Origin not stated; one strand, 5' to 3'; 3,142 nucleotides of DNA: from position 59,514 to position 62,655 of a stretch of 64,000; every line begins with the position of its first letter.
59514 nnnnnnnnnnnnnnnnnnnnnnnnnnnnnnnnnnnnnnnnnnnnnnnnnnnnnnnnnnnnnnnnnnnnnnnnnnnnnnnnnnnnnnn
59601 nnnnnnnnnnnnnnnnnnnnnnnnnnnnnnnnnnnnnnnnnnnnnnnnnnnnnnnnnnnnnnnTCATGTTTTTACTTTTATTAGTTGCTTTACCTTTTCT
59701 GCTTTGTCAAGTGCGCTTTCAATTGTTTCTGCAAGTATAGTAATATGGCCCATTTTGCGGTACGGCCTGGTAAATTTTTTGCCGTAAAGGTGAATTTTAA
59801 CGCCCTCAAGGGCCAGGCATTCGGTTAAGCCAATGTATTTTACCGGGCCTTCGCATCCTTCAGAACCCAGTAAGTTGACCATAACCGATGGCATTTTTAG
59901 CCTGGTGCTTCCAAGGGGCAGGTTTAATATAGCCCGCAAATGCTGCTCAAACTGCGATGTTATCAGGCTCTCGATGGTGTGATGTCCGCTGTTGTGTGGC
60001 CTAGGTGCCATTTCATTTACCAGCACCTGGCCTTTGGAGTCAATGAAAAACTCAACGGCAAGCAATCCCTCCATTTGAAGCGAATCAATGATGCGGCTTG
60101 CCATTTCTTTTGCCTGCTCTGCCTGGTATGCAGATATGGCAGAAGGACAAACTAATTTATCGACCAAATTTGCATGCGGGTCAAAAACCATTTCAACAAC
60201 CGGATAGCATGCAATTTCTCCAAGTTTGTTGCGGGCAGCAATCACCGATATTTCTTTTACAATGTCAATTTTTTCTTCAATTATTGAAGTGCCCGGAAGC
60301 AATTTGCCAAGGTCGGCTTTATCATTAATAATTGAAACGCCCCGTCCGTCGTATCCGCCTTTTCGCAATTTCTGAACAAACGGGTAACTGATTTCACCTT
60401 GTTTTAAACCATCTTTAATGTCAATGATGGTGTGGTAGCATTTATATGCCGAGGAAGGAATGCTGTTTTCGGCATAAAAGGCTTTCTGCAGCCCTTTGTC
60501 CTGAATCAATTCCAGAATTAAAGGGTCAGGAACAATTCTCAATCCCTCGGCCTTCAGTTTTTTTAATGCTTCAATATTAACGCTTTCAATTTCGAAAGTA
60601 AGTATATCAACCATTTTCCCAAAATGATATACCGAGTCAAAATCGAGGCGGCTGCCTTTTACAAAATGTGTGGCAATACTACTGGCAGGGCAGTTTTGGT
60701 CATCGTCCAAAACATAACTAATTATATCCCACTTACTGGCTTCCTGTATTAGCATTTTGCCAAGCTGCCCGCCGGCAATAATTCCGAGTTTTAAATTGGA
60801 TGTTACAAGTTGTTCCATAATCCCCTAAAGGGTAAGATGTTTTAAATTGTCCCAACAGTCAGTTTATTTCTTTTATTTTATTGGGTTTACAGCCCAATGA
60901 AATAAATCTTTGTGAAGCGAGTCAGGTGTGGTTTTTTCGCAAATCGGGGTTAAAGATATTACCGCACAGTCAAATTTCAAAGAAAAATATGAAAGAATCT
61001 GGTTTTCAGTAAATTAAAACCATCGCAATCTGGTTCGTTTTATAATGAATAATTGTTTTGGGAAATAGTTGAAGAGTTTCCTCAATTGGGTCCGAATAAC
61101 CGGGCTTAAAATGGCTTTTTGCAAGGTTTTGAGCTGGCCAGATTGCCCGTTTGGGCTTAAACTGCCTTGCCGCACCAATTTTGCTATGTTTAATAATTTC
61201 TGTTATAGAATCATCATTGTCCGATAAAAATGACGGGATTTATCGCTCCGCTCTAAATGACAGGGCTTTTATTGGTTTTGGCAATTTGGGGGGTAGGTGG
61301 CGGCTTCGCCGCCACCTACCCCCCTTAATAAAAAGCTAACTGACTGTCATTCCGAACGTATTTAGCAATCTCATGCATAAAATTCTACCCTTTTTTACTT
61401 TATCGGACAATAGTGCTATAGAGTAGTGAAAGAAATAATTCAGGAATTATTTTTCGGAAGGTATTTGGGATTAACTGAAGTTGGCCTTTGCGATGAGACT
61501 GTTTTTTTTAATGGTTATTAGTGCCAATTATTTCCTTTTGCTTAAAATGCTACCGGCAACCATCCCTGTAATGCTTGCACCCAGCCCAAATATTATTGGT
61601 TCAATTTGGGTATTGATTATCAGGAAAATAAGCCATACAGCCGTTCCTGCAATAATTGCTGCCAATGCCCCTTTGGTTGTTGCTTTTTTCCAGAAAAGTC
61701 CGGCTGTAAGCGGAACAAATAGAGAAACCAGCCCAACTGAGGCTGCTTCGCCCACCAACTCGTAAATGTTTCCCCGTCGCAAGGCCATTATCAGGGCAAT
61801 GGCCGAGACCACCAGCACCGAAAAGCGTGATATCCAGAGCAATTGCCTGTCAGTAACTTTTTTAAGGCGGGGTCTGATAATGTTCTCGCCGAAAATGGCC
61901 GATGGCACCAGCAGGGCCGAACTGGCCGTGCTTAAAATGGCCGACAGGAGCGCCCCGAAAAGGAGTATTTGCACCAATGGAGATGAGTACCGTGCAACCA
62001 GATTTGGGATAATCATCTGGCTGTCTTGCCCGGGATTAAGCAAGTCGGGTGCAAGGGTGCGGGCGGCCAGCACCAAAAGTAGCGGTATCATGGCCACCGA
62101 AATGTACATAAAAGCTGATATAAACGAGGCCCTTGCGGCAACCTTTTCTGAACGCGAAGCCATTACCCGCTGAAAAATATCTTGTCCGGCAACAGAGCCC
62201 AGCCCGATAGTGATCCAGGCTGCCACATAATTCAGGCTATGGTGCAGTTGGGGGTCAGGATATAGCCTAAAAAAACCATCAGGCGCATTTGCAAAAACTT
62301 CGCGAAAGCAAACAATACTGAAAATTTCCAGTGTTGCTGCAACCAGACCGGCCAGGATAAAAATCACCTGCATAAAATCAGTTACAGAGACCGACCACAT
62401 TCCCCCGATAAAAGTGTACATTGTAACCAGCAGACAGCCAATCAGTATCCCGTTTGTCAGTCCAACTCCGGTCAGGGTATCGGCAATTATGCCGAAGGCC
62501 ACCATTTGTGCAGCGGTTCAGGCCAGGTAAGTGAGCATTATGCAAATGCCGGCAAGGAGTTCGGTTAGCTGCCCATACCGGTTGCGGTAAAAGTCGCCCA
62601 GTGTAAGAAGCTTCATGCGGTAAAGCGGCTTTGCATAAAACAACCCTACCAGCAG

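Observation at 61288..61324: Central GC hairpin of the repeat family is maintained by compensatory changes, and its loop orientation flips between copies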

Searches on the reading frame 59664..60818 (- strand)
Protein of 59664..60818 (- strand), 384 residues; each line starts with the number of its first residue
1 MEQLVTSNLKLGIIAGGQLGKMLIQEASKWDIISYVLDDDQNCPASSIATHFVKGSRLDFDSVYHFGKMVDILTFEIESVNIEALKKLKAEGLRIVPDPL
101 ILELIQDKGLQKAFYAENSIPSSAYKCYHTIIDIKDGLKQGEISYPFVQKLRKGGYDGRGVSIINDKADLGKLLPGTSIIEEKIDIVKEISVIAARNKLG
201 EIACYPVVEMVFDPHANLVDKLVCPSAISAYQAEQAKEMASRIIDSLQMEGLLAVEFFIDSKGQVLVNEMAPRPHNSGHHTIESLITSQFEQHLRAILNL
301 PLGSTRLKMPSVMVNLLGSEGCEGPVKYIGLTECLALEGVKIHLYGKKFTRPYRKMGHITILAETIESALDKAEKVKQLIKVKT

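Call 19: find_encoding_contigs(protein=window:59664-60818:-, flank=10000, max_places=10)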
Protein window:59664-60818:- (384 aa): 4 contigs read that carry it; 3 places shown.
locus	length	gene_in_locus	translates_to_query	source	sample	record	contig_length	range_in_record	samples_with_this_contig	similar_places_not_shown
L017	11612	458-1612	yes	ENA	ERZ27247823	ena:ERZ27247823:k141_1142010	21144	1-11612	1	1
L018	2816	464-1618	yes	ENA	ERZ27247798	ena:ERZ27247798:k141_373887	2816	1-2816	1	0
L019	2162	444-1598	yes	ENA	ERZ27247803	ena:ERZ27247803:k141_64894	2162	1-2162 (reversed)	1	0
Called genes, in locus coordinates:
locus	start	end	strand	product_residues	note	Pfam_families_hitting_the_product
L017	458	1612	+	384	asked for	PF22660:RS_preATP-grasp-like, PF02222:ATP-grasp, PF07478:Dala_Dala_lig_C (weak), PF17769:PurK_C, PF21244:PurT_C (weak)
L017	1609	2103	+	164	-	PF00731:AIRC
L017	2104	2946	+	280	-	PF20376:DUF6671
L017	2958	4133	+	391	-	PF07690:MFS_1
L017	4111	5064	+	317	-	PF01300:Sua5_yciO_yrdC, PF03481:Sua5_C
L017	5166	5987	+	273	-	-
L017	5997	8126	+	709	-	-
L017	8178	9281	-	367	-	PF00291:PALP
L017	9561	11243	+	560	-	PF07690:MFS_1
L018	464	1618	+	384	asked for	PF22660:RS_preATP-grasp-like, PF02222:ATP-grasp, PF07478:Dala_Dala_lig_C (weak), PF17769:PurK_C, PF21244:PurT_C (weak)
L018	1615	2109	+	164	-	PF00731:AIRC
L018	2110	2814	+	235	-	?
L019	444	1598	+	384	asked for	PF22660:RS_preATP-grasp-like, PF02222:ATP-grasp, PF07478:Dala_Dala_lig_C (weak), PF17769:PurK_C, PF21244:PurT_C (weak)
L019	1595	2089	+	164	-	PF00731:AIRC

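Call 35: find_homologous_proteins(query=window:59664-60818:-, max_evalue=1e-60)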
Query window:59664-60818:- (384 aa): 7979 proteins with E <= 1e-60 among 8000 candidates; the best 120 are listed.
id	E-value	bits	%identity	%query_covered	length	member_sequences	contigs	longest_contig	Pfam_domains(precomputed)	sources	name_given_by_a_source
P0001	8.9e-250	846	100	100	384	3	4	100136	PF21244.4,PF17769.8,PF02222.28,PF22660.3,PF07478.19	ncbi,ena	-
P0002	1.7e-195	667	78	100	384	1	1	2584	PF21244.4,PF17769.8,PF02222.28,PF22660.3,PF07478.19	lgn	-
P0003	8.6e-192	655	74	100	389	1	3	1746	PF17769.8,PF02222.28,PF22660.3,PF07478.19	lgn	-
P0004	9.7e-192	655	75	100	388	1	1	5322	PF21244.4,PF17769.8,PF02222.28,PF22660.3,PF07478.19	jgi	-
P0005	3.2e-191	653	74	100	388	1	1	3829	PF21244.4,PF17769.8,PF02222.28,PF22660.3,PF07478.19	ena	-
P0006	6.4e-191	652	73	100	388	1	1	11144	PF21244.4,PF17769.8,PF02222.28,PF22660.3,PF07478.19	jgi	jgi:5-(carboxyamino)imidazole ribonucleotide synthase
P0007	1.1e-190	651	75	100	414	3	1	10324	PF21244.4,PF17769.8,PF02222.28,PF22660.3,PF07478.19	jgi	jgi:5-(carboxyamino)imidazole ribonucleotide synthase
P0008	3.4e-190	650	74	100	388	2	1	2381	PF17769.8,PF02222.28,PF22660.3,PF07478.19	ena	-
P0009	4.2e-190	649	75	100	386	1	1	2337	PF21244.4,PF17769.8,PF02222.28,PF22660.3,PF07478.19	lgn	-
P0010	4.5e-190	649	74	100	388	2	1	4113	PF17769.8,PF02222.28,PF22660.3,PF07478.19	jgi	jgi:5-(carboxyamino)imidazole ribonucleotide synthase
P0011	1.4e-189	648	74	100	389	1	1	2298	PF21244.4,PF17769.8,PF02222.28,PF22660.3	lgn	-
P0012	1.6e-189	648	73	100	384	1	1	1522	PF21244.4,PF17769.8,PF02222.28,PF22660.3,PF07478.19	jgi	jgi:5-(carboxyamino)imidazole ribonucleotide synthase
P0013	1.7e-189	647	72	100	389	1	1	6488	PF21244.4,PF17769.8,PF02222.28,PF22660.3,PF07478.19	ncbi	ncbi:MAG: 5-(carboxyamino)imidazole ribonucleotide synthase [Mariniphaga sp.]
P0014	2.2e-189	647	74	100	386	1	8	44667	PF21244.4,PF17769.8,PF02222.28,PF22660.3,PF07478.19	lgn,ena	-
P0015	2.7e-189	647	75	100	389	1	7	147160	PF21244.4,PF17769.8,PF02222.28,PF22660.3,PF07478.19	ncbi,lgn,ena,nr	ncbi:MAG: 5-(carboxyamino)imidazole ribonucleotide [Prolixibacteraceae bacterium]|nr:MAG: 5-(carboxy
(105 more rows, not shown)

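Call 42: find_encoding_contigs(protein=P0015, flank=10000, max_places=4)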
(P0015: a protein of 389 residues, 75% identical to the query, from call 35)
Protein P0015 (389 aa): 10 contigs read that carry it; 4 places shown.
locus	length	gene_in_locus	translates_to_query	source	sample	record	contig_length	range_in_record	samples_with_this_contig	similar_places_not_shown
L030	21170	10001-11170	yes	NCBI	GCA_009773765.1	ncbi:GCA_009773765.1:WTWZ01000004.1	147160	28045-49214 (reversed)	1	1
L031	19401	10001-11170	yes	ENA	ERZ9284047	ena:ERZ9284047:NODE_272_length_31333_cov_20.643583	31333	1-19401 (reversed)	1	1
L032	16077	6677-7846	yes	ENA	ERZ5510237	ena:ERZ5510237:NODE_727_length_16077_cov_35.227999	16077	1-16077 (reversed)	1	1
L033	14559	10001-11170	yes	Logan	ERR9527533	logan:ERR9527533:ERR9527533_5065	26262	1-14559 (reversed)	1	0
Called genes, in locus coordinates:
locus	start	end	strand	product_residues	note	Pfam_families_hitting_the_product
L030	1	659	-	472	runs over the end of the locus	PF02321:OEP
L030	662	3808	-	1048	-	PF00873:ACR_tran, PF02355:SecD_SecF_C (weak)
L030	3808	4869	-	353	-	PF00364:Biotin_lipoyl (faint), PF25917:BSH_RND, PF25973:BSH_CzcB (weak), PF25989:YknX_C (weak)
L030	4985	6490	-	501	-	PF03806:ABG_transport, PF03606:DcuC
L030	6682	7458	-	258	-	PF01209:Ubie_methyltran, PF02353:CMAS (weak), PF03848:TehB, PF13489:Methyltransf_23, PF13649:Methyltransf_25, PF13847:Methyltransf_31, PF08241:Methyltransf_11, PF08242:Methyltransf_12, +1 more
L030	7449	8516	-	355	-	PF01544:CorA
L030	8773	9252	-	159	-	PF01243:PNPOx_N, PF12900:Pyridox_ox_2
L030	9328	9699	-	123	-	PF08818:DUF1801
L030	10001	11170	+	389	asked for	PF22660:RS_preATP-grasp-like, PF02222:ATP-grasp, PF07478:Dala_Dala_lig_C (weak), PF17769:PurK_C, PF21244:PurT_C (weak)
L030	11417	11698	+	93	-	-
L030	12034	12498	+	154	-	PF00731:AIRC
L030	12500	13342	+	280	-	PF20376:DUF6671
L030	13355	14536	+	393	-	PF07690:MFS_1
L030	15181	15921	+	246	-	-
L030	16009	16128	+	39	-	-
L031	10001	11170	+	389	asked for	PF22660:RS_preATP-grasp-like, PF02222:ATP-grasp, PF07478:Dala_Dala_lig_C (weak), PF17769:PurK_C, PF21244:PurT_C (weak)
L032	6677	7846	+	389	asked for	PF22660:RS_preATP-grasp-like, PF02222:ATP-grasp, PF07478:Dala_Dala_lig_C (weak), PF17769:PurK_C, PF21244:PurT_C (weak)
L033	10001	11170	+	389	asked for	PF22660:RS_preATP-grasp-like, PF02222:ATP-grasp, PF07478:Dala_Dala_lig_C (weak), PF17769:PurK_C, PF21244:PurT_C (weak)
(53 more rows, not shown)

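Call 43: find_encoding_contigs(protein=P0014, flank=10000, max_places=4)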
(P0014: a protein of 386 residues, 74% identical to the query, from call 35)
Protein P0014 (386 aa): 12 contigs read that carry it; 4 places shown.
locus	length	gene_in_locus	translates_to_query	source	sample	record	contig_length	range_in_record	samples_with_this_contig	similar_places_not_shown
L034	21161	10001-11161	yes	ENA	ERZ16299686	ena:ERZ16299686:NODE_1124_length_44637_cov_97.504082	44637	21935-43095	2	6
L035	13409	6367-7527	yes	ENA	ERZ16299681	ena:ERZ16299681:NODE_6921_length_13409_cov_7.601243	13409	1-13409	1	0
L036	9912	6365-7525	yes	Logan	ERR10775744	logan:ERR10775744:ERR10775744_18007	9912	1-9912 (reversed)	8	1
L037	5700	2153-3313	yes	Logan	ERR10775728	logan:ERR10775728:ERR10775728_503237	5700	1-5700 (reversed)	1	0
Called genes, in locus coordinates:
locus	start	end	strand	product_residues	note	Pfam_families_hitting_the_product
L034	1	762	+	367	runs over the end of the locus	PF22700:MVD-like_N, PF18376:MDD_C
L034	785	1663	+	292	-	PF00288:GHMP_kinases_N (weak)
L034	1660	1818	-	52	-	-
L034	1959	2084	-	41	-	-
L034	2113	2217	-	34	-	-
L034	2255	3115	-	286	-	-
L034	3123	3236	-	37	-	-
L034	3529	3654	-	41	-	-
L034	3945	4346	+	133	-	PF03061:4HBT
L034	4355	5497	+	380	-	PF00425:Chorismate_bind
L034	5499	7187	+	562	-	PF02776:TPP_enzyme_N, PF16582:TPP_enzyme_M_2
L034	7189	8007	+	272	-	PF00378:ECH_1, PF16113:ECH_2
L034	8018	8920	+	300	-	PF01040:UbiA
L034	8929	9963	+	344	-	PF21508:MenC_N (faint), PF13378:MR_MLE_C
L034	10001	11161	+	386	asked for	PF22660:RS_preATP-grasp-like, PF02222:ATP-grasp, PF07478:Dala_Dala_lig_C (weak), PF17769:PurK_C, PF21244:PurT_C (weak)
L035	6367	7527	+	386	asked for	PF22660:RS_preATP-grasp-like, PF02222:ATP-grasp, PF07478:Dala_Dala_lig_C (weak), PF17769:PurK_C, PF21244:PurT_C (weak)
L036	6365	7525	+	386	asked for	PF22660:RS_preATP-grasp-like, PF02222:ATP-grasp, PF07478:Dala_Dala_lig_C (weak), PF17769:PurK_C, PF21244:PurT_C (weak)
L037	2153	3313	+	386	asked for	PF22660:RS_preATP-grasp-like, PF02222:ATP-grasp, PF07478:Dala_Dala_lig_C (weak), PF17769:PurK_C, PF21244:PurT_C (weak)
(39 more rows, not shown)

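Call 44: find_encoding_contigs(protein=P0007, flank=10000, max_places=4)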
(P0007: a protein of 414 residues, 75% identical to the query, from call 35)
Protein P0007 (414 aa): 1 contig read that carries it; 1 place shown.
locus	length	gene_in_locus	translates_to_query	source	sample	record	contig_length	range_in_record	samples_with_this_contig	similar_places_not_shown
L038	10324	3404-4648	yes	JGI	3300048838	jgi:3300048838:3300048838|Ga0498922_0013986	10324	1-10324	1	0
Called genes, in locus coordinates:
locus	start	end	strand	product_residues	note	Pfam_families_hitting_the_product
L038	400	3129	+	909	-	PF00690:Cation_ATPase_N, PF00122:E1-E2_ATPase, PF00702:Hydrolase, PF13246:Cation_ATPase, PF00689:Cation_ATPase_C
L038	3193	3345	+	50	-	-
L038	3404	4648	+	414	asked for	PF22660:RS_preATP-grasp-like, PF02222:ATP-grasp, PF07478:Dala_Dala_lig_C (weak), PF17769:PurK_C, PF21244:PurT_C (weak)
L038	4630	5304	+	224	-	-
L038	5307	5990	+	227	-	PF10677:DUF2490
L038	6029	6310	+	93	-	-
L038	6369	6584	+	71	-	PF13453:Zn_ribbon_TFIIB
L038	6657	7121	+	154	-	PF00731:AIRC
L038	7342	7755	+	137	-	PF09966:DUF2200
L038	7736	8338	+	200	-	PF14534:DUF4440 (weak)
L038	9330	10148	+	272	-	-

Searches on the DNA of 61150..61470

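Call 10: search_rna_families(source=window, start=61150, end=61470, threshold=evalue, max_evalue=10)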
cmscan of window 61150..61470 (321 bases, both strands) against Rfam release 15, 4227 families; matches with E-value up to 10: 12.
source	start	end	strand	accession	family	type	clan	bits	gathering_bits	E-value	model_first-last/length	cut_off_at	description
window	61288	61418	-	RF02615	BSR0626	Gene; sRNA;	-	23.9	155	0.028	1-128/128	no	Brucella sRNA 0626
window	61288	61325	+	RF03493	mir-1281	Gene; miRNA;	-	22.8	70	0.14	1-54/54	no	mir-1281 microRNA precursor family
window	61239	61316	+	RF01828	SprD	Gene; sRNA;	-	22.3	100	0.012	65-142/142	no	Small pathogenicity island RNA D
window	61193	61274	+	RF02630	Hrs12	Gene; sRNA;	-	21.5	70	0.29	1-87/87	no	Hfq-regulated sRNA 12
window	61153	61222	-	RF00316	snoR43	Gene; snRNA; snoRNA; CD-box;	-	20.5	50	0.37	1-73/73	no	Small nucleolar RNA R43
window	61290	61324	+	RF04118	MIR9481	Gene; miRNA;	-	19.4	130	0.13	1-135/135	no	MIR9481 microRNA precursor family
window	61288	61325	+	RF03196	mir-6790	Gene; miRNA;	-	18.1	78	0.46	1-63/63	no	mir-6790 microRNA precursor family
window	61225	61319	-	RF02866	ncS16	Gene; sRNA;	-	18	48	0.32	1-83/83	no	Burkholderia sRNA 16 (Bc_KC_sr1)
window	61193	61346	-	RF02756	ES239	Gene; sRNA;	-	16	62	1.3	1-123/123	no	ES239 sRNA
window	61281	61324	-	RF01785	blv_FSE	Cis-reg; frameshift_element;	-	15.2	34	2.6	1-27/27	no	ribosomal frameshift site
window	61278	61339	+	RF03328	mir-606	Gene; miRNA;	-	14.8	80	3.7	1-84/84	no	mir-606 microRNA precursor family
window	61281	61336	+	RF03334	MIR391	Gene; miRNA;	-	14.7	70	3.4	1-103/103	no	MIR391 microRNA precursor family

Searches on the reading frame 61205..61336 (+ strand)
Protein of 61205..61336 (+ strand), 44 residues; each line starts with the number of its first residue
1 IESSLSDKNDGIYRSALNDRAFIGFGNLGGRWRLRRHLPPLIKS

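Call 68: search_protein_representatives(protein=window:61205-61336:+)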
Query: 44 residues. Proteins with E-value up to 0.001 (for the whole library): 0; up to 1e-10: 0; up to 1e-30: 0. The best 0 are listed.

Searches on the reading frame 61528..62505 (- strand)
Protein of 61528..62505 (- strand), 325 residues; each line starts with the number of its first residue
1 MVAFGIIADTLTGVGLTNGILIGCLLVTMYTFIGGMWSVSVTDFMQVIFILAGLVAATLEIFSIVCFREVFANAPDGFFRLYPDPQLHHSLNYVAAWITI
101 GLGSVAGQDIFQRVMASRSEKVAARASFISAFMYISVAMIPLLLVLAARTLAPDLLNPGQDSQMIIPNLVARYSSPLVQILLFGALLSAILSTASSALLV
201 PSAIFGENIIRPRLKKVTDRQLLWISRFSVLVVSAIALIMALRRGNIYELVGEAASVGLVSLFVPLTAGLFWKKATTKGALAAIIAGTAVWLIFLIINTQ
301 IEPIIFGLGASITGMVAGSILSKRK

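Call 18: find_encoding_contigs(protein=window:61528-62505:-, flank=10000, max_places=10)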
Protein window:61528-62505:- (325 aa): 5 contigs read that carry it; 4 places shown.
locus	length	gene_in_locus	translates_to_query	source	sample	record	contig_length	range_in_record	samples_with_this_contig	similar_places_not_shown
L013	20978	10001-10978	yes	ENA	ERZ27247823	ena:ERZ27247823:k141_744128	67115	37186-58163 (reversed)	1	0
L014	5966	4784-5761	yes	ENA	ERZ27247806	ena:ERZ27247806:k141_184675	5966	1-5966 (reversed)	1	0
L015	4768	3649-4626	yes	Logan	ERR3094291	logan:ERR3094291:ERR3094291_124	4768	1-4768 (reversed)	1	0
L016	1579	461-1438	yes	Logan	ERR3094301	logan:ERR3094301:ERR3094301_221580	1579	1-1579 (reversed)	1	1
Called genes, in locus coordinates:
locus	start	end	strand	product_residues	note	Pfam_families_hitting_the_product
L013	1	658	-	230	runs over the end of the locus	PF00027:cNMP_binding, PF13545:HTH_Crp_2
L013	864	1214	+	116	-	-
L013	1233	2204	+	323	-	PF00890:FAD_binding_2 (faint), PF01946:Thi4 (faint), PF03486:HI0933_like (faint), PF07992:Pyr_redox_2, PF12831:FAD_oxidored (faint), PF13738:Pyr_redox_3, PF00070:Pyr_redox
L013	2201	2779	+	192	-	PF00462:Glutaredoxin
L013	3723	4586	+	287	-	PF01261:AP_endonuc_2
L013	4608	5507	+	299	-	PF01261:AP_endonuc_2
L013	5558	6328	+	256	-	PF06439:3keto-disac_hyd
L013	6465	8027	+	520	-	PF03264:Cytochrom_NNT, PF03781:FGE-sulfatase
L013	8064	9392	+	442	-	PF01408:GFO_IDH_MocA, PF22725:GFO_IDH_MocA_C3 (weak)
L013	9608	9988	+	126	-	PF00474:SSF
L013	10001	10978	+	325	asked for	PF00474:SSF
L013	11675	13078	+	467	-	PF02878:PGM_PMM_I, PF02879:PGM_PMM_II, PF02880:PGM_PMM_III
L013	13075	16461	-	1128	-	PF17757:UvrB_inter, PF02559:CarD_TRCF_RID, PF00270:DEAD, PF04851:ResIII (weak), PF00271:Helicase_C, PF03461:TRCF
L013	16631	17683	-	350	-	PF00316:FBPase, PF18913:FBPase_C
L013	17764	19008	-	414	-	PF00994:MoCF_biosynth, PF18146:CinA_KH, PF02464:CinA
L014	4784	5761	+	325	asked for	PF00474:SSF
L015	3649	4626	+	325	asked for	PF00474:SSF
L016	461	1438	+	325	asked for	PF00474:SSF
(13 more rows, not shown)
